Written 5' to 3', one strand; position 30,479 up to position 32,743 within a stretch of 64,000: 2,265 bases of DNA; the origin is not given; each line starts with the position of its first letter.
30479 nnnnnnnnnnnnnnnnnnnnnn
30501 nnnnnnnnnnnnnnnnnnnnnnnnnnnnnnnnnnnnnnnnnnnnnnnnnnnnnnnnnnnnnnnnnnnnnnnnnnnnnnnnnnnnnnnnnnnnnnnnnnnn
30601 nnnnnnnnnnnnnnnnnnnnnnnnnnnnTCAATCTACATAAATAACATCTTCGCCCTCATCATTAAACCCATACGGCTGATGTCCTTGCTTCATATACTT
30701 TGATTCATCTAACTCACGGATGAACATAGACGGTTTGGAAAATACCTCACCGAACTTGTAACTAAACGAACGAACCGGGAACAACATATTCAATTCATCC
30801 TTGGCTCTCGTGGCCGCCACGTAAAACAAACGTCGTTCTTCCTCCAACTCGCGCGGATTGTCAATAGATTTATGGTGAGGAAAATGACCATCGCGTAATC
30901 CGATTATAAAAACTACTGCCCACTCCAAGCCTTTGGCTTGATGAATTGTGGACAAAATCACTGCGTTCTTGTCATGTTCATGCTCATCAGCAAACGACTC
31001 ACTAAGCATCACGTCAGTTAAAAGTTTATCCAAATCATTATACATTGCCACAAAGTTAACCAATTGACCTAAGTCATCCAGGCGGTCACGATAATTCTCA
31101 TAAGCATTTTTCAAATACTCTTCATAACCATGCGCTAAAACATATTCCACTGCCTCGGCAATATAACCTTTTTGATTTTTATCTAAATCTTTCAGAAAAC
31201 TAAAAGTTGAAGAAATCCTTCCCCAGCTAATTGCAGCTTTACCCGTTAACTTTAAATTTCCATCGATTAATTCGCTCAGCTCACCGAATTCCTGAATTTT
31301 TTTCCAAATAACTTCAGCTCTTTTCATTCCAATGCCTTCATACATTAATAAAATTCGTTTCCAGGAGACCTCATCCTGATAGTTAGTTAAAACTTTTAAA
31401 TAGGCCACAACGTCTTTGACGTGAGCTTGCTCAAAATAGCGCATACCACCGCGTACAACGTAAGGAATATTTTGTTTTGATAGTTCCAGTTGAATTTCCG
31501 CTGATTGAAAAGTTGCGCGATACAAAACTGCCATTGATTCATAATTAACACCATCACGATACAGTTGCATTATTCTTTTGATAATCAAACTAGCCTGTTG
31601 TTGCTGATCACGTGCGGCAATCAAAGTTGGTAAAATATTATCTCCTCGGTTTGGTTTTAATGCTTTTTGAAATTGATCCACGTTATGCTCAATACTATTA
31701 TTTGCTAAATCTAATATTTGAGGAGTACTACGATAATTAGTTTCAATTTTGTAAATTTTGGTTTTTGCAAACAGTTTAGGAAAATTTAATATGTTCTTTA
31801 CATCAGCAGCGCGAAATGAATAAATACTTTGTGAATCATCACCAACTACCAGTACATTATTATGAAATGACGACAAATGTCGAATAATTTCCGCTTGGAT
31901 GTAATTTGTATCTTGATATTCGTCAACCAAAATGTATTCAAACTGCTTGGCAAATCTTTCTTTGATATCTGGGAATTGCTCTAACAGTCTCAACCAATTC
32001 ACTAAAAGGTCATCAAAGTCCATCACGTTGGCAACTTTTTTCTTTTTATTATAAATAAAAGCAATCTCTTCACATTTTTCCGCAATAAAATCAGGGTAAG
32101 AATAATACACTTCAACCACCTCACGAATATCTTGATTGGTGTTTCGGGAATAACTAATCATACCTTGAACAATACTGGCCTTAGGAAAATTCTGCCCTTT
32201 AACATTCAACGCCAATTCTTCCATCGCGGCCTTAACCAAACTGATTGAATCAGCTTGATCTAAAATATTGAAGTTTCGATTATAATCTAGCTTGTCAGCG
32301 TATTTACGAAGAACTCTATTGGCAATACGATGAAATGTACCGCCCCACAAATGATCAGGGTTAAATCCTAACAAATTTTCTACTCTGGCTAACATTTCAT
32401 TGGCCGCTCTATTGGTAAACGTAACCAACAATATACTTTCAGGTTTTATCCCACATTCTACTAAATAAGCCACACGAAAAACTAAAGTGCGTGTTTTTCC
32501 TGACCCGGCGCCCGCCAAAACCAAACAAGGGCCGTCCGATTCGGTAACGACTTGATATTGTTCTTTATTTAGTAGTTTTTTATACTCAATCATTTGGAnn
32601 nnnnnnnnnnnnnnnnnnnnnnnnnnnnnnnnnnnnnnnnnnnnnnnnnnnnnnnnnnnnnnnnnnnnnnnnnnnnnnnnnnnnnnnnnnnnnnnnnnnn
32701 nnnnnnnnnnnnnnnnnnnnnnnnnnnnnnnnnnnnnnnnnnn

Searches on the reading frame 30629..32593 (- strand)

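Call 28: search_protein_families(library=pfam, proteins=[window:30629-32593:-], max_evalue=0.001)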
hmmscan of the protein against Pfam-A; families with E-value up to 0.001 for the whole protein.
window:30629-32593:- (654 aa): 8 families
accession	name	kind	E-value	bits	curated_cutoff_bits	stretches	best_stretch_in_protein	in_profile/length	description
PF00580.27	UvrD-helicase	-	9.9e-79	265.2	23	1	8-275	1-270/271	UvrD/REP helicase N-terminal domain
PF13361.12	UvrD_C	-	1.1e-59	203.1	25.6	1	281-603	1-345/350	UvrD-like helicase C-terminal domain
PF13245.12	AAA_19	-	6.7e-22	78.5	25.1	1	20-261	11-134/134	AAA domain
PF13538.12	UvrD_C_2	-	3.1e-11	43.4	27.4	1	547-603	4-51/52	UvrD-like helicase C-terminal domain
PF01443.25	Viral_helicase1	-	3.8e-09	37.1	21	0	214-288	54-126/228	Viral superfamily 1 RNA helicase core domain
PF13604.12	AAA_30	-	0.00017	21.9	27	0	8-68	2-63/191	AAA domain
PF13087.12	AAA_12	-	0.00058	19.9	27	0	512-603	112-190/195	AAA domain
PF13401.12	AAA_22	-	0.0009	20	27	0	19-129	4-106/130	AAA domain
